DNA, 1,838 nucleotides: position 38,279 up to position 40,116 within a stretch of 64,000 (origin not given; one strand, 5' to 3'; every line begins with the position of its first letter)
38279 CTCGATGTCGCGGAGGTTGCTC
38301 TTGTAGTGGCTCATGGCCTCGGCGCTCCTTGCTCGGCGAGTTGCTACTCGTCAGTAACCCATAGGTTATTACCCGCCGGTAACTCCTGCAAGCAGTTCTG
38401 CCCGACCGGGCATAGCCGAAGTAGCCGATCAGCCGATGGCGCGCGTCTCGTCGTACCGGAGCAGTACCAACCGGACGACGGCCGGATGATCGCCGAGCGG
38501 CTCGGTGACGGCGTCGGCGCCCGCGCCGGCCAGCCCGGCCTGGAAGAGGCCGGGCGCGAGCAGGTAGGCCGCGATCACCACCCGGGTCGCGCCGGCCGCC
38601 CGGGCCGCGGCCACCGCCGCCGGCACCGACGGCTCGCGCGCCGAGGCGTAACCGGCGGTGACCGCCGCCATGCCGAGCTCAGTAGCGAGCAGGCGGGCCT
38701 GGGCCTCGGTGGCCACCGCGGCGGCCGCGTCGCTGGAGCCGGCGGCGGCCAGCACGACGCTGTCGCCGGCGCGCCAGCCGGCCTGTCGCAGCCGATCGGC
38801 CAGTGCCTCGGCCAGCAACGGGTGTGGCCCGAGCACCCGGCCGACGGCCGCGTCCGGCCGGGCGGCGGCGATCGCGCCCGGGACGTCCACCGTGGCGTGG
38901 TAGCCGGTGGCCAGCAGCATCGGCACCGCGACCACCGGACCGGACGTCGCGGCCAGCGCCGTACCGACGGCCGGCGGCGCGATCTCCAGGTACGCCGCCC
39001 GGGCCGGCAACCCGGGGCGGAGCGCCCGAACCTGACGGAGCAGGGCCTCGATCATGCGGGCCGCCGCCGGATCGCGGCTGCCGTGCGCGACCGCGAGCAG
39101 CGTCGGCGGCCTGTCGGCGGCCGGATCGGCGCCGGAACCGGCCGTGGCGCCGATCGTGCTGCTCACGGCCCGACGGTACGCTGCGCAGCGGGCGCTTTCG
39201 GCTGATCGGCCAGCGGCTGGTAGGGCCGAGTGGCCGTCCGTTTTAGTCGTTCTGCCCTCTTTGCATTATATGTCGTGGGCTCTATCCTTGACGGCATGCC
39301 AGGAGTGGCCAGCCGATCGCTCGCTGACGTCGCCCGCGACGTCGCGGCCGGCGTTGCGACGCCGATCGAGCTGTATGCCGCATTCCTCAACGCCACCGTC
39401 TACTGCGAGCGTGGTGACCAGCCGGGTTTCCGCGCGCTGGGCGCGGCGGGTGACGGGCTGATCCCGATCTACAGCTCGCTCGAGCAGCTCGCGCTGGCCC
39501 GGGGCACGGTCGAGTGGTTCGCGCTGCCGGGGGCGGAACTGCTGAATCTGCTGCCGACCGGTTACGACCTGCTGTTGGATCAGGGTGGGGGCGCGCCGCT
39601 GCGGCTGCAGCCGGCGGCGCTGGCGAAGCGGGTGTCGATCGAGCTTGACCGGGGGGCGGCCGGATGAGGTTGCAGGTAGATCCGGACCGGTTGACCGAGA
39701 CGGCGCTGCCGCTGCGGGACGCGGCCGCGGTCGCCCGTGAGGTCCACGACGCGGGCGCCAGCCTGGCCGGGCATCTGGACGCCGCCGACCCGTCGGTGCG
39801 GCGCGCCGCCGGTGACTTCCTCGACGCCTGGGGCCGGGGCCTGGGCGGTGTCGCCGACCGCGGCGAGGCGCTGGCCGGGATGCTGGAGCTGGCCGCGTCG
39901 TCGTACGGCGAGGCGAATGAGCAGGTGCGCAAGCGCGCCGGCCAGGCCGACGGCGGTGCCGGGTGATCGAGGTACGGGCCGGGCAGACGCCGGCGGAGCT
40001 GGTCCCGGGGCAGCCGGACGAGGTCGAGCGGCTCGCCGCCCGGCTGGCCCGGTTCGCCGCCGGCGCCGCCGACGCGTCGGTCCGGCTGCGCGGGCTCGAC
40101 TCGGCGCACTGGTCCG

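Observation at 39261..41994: Four-gene overlapping operon: SseB-like / small helical protein / T7SS-signal-like membrane protein / SseB-like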

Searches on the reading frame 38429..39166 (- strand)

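Call 27: search_protein_families(library=pfam, proteins=[window:38429-39166:-], max_evalue=0.001)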
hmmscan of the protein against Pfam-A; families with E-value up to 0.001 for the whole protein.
window:38429-39166:- (245 aa): 1 family
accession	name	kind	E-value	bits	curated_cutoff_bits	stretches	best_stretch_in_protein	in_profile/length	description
PF01903.22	CbiX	-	7.6e-28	97.3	22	2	28-123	1-105/106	CbiX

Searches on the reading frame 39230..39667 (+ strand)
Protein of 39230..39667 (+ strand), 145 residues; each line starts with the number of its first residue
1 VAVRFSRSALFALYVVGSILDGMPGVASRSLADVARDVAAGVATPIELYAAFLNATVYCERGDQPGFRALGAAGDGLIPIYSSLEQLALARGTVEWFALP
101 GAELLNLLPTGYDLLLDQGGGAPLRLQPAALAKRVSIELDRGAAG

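Call 4: search_protein_families(library=pfam, proteins=[window:39230-39667:+], max_evalue=1)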
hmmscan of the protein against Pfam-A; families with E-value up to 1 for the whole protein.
window:39230-39667:+ (145 aa): 1 family
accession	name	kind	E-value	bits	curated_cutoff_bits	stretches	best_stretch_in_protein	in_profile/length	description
PF07179.17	SseB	-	0.00043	20.9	21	1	64-132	50-123/124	SseB protein N-terminal domain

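Call 5: search_protein_families(library=ncbifam, proteins=[window:39296-39667:+], max_evalue=1)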
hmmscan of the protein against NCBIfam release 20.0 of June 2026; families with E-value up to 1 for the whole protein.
window:39296-39667:+ (123 aa): 2 families
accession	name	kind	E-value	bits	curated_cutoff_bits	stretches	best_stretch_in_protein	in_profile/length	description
NF033532.2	lone7para_assoc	subfamily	4.8e-08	33.2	85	1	11-111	61-161/162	type VII secretion system-associated protein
NF042914.1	SAV915_dom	domain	0.023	14.5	40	1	56-94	13-53/58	SAV_915 family protein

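Call 82: search_protein_families(library=padloc, proteins=[window:39296-39667:+], max_evalue=0.01)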
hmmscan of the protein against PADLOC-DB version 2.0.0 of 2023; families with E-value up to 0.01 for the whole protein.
window:39296-39667:+ (123 aa): 0 families

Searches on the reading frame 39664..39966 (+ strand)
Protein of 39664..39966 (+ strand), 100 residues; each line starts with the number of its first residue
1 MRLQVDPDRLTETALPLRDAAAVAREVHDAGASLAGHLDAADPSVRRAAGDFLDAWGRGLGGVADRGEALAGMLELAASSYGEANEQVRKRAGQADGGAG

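Call 4: search_protein_families(library=pfam, proteins=[window:39664-39966:+], max_evalue=1)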
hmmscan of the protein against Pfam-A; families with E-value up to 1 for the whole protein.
window:39664-39966:+ (100 aa): 1 family
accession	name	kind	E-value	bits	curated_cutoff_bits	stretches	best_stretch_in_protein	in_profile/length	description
PF18625.7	EspB_PE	-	0.07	14.1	29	0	67-87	56-76/77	ESX-1 secreted protein B PE domain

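Call 5: search_protein_families(library=ncbifam, proteins=[window:39664-39966:+], max_evalue=1)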
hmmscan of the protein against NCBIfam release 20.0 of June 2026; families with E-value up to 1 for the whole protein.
window:39664-39966:+ (100 aa): 0 families

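Call 33: search_solved_structures(query=A3, max_evalue=10)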
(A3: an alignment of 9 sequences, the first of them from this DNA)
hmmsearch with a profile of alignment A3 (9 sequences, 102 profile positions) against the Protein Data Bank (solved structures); distinct sequences matched with E-value up to 10: 7.
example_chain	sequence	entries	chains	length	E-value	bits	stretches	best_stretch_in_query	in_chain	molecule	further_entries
3edv_A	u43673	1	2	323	0.00079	22.8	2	22-72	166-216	Spectrin beta chain, brain 1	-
6m3p_A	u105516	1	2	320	0.0023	21.3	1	22-71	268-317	Spectrin beta chain, non-erythrocytic 1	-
1eq1_A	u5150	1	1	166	0.092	16.1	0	8-47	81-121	APOLIPOPHORIN-III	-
4w4l_A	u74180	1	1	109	0.61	13.5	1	6-88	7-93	PE family protein PE25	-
4w4k_A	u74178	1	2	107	0.66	13.4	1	4-87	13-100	PE family protein PE25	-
2g38_A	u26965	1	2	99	0.99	12.8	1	6-87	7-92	PE FAMILY PROTEIN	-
7bqs_A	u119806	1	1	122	2.6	11.5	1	14-91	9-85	Nomur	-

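Call 35: search_solved_structures(query=A3, max_evalue=1, show_alignments=5)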
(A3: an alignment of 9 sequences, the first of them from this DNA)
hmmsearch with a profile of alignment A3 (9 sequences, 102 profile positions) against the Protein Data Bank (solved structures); distinct sequences matched with E-value up to 1: 6.
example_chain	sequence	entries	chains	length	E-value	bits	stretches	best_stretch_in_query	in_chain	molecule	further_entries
3edv_A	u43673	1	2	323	0.00079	22.8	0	22-72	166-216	Spectrin beta chain, brain 1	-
6m3p_A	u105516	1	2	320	0.0023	21.3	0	22-71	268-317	Spectrin beta chain, non-erythrocytic 1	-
1eq1_A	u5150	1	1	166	0.092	16.1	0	8-47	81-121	APOLIPOPHORIN-III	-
4w4l_A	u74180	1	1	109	0.61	13.5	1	6-88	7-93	PE family protein PE25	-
4w4k_A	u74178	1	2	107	0.66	13.4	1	4-87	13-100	PE family protein PE25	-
2g38_A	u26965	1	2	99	0.99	12.8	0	6-87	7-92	PE FAMILY PROTEIN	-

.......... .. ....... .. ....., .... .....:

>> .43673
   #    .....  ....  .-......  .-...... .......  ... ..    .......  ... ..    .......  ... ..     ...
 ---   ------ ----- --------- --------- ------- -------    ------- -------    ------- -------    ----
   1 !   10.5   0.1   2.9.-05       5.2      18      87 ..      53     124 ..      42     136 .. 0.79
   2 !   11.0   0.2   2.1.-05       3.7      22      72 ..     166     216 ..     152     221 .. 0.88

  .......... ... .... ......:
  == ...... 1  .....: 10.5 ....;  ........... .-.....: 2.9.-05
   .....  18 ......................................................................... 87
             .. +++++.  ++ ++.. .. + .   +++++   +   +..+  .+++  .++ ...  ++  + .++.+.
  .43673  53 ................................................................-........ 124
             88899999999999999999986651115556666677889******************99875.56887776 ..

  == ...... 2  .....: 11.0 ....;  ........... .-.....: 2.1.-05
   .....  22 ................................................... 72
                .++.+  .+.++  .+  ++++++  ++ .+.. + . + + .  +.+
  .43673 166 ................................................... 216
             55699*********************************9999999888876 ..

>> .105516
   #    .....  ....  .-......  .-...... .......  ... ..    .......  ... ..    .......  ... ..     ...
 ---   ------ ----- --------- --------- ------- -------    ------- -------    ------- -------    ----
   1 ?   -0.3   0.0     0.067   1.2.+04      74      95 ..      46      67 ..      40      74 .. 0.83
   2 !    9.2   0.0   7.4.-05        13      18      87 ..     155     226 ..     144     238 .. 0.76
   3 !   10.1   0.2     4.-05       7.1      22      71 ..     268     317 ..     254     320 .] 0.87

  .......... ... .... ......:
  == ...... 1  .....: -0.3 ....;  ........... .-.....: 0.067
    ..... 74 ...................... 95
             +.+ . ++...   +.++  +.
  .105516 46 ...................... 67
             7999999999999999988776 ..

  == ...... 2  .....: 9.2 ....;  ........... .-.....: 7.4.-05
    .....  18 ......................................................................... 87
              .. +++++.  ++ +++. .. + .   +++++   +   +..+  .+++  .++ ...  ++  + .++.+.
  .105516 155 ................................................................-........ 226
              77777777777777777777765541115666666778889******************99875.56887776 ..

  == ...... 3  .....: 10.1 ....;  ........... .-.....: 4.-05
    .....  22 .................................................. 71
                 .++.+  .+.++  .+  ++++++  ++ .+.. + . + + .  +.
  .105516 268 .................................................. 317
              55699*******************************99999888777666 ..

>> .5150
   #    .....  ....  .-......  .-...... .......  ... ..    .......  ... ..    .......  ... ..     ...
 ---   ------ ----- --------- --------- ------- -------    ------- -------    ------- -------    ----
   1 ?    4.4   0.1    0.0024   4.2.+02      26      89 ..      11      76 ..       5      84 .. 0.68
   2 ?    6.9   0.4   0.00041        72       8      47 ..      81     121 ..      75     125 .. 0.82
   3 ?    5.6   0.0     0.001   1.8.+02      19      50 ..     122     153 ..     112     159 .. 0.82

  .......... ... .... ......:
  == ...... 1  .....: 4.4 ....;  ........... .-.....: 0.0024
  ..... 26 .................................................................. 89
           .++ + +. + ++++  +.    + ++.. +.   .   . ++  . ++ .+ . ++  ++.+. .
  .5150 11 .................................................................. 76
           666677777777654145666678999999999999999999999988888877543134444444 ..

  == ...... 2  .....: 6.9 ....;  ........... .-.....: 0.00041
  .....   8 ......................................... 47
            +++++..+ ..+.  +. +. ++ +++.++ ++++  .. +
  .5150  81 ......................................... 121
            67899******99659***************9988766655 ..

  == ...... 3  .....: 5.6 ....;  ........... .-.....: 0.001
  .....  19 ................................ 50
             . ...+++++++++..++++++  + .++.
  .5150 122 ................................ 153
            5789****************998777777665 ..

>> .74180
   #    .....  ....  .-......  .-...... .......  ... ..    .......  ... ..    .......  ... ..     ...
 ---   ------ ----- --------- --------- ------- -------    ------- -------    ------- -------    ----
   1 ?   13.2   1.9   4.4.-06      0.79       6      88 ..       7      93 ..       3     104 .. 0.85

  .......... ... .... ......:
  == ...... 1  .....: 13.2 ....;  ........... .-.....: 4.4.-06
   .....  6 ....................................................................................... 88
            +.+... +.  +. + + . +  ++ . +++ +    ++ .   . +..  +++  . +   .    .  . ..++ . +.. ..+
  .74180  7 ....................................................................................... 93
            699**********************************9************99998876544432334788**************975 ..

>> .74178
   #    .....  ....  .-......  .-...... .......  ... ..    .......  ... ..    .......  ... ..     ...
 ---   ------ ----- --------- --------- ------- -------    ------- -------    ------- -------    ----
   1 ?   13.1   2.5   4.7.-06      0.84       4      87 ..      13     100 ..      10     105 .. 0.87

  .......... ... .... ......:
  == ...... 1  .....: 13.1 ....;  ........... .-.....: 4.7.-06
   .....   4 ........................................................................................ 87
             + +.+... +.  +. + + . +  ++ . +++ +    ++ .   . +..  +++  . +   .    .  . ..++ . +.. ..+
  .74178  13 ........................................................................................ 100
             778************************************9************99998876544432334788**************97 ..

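Call 70: find_homologous_proteins(query=A5, max_evalue=0.001)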
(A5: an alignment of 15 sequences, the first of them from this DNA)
Query A5 (15 sequences) (100 aa, profile of the alignment): 302 proteins with E <= 0.001 among 8000 candidates; the best 120 are listed.
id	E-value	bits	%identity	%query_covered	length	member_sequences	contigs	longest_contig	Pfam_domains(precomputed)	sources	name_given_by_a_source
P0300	1.7e-29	120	67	99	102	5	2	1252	PF10824.15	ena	-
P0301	3.2e-29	119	83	98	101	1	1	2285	-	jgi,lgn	jgi:hypothetical protein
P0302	1.6e-28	116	65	90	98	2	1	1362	-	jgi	jgi:hypothetical protein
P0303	3.6e-28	115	66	95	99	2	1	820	-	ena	-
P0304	9.1e-28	114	82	98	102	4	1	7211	-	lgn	-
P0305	9.8e-28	114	79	99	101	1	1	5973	-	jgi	jgi:hypothetical protein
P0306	1.3e-27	114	79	98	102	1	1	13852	-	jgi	jgi:hypothetical protein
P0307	4.3e-27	112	62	97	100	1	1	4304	-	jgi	jgi:Excreted virulence factor EspC, type VII ESX diderm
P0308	5.4e-27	112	65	94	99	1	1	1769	-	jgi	jgi:hypothetical protein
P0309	1.5e-26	110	96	99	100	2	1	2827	-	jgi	jgi:hypothetical protein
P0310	1.5e-26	110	82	99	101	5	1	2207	-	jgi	jgi:hypothetical protein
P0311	3.1e-26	109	60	90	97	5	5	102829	-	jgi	jgi:hypothetical protein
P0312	3.7e-26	109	60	90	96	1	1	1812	-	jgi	jgi:hypothetical protein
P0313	5.4e-26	108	27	87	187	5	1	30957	-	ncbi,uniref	ncbi:hypothetical protein ACIA98_40795 [Streptomyces sp. NPDC051366]|uniref:hypothetical protein n=1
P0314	6.0e-26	108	64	99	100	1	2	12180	-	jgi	jgi:hypothetical protein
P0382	1.1e-23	101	25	87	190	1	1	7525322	-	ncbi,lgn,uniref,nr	ncbi:hypothetical protein DEJ50_07640 [Streptomyces venezuelae]|uniref:Uncharacterized protein n=1 T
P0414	2.1e-21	94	36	28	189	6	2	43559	-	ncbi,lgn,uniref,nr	ncbi:hypothetical protein [Streptomyces sparsogenes]|uniref:Uncharacterized protein n=1 Tax=Streptom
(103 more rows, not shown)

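Call 71: find_encoding_contigs(protein=P0382, flank=7000, max_places=1)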
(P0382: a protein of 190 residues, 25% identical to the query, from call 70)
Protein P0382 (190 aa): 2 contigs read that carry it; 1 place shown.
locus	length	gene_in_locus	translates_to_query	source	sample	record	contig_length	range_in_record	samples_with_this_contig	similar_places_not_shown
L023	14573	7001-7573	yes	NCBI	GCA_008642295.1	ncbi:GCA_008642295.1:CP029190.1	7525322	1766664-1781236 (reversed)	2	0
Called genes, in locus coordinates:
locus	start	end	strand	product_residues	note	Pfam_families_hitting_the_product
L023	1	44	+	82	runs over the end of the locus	-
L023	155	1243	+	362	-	PF01544:CorA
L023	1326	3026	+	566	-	PF00732:GMC_oxred_N (faint), PF01266:DAO (faint), PF05199:GMC_oxred_C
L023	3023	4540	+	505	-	PF01734:Patatin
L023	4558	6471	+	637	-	-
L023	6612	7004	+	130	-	-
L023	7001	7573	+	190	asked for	-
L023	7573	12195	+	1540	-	PF21725:T7SS_signal, PF20148:DUF6531, PF25023:TEN_YD-shell (weak), PF05593:RHS_repeat, PF03527:RHS, PF25023:TEN_YD-shell, PF15657:Tox-HNH-EHHH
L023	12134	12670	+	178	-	PF15594:Imm50 (weak)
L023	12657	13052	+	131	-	PF15594:Imm50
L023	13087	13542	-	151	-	PF13404:HTH_AsnC-type, PF13412:HTH_24, PF01047:MarR (weak), PF13545:HTH_Crp_2 (faint), PF01037:AsnC_trans_reg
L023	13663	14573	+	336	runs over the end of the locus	PF00710:Asparaginase, PF17763:Asparaginase_C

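Call 72: find_encoding_contigs(protein=P0414, flank=7000, max_places=1)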
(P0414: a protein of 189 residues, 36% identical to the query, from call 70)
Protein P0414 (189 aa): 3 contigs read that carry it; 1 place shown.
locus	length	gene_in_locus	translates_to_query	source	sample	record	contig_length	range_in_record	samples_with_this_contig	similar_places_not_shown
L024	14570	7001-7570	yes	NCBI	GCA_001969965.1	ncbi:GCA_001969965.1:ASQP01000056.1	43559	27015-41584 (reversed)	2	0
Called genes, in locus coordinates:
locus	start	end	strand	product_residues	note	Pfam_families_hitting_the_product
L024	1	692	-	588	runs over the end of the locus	PF06259:Abhydrolase_8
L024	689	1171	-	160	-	-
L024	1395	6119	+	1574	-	PF21725:T7SS_signal, PF20148:DUF6531, PF05593:RHS_repeat, PF05593:RHS_repeat, PF25023:TEN_YD-shell, PF05593:RHS_repeat, PF25023:TEN_YD-shell, PF03527:RHS, +2 more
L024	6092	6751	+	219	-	-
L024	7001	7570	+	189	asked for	-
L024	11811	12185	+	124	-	PF14412:AHH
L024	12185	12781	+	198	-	-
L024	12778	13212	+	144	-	-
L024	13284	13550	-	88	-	PF04149:DUF397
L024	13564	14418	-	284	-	PF13560:HTH_31, PF19054:DUF5753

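Call 81: search_protein_families(library=pfam, alignment_id=A5, max_evalue=1)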
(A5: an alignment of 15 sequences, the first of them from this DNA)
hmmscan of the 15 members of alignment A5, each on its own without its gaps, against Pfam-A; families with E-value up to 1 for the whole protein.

A. member 1, seq(100 aa): 1 family
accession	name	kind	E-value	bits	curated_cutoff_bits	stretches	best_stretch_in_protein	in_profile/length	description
PF18625.7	EspB_PE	-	0.07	14.1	29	0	67-87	56-76/77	ESX-1 secreted protein B PE domain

B. families by the number of members that match (of 15 scanned): 11 families
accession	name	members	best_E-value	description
PF10824.14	T7SS_ESX_EspC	6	3.1e-05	Excreted virulence factor EspC, type VII ESX diderm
PF06013.18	WXG100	5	0.0006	Proteins of 100 residues with WXG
PF00823.25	PPE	2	0.019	PPE family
PF18625.7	EspB_PE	2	0.07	ESX-1 secreted protein B PE domain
PF00934.25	PE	1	0.00061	PE family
PF05650.16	DUF802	1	0.0037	Domain of unknown function (DUF802)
PF12482.14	DUF3701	1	0.035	Phage integrase protein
PF20117.4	DUF6507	1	0.049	Family of unknown function (DUF6507)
PF20004.4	fvmX6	1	0.1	FtsH ternary system domain X6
PF23771.1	DUF7168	1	0.18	Domain of unknown function (DUF7168)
PF00482.28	T2SSF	1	0.2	Type II secretion system (T2SS), protein F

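Call 82: search_protein_families(library=padloc, proteins=[window:39664-39966:+], max_evalue=0.01)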
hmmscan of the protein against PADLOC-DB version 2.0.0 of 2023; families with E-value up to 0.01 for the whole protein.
window:39664-39966:+ (100 aa): 0 families

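Call 92: search_protein_families(library=ncbifam, proteins=[L023:6612-7004:+, P0382], max_evalue=0.1)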
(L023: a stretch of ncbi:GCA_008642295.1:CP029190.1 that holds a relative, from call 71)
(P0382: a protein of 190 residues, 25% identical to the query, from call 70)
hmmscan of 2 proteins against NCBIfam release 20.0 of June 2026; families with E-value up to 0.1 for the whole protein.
L023:6612-7004:+ (130 aa): 0 families

P0382 (190 aa): 0 families
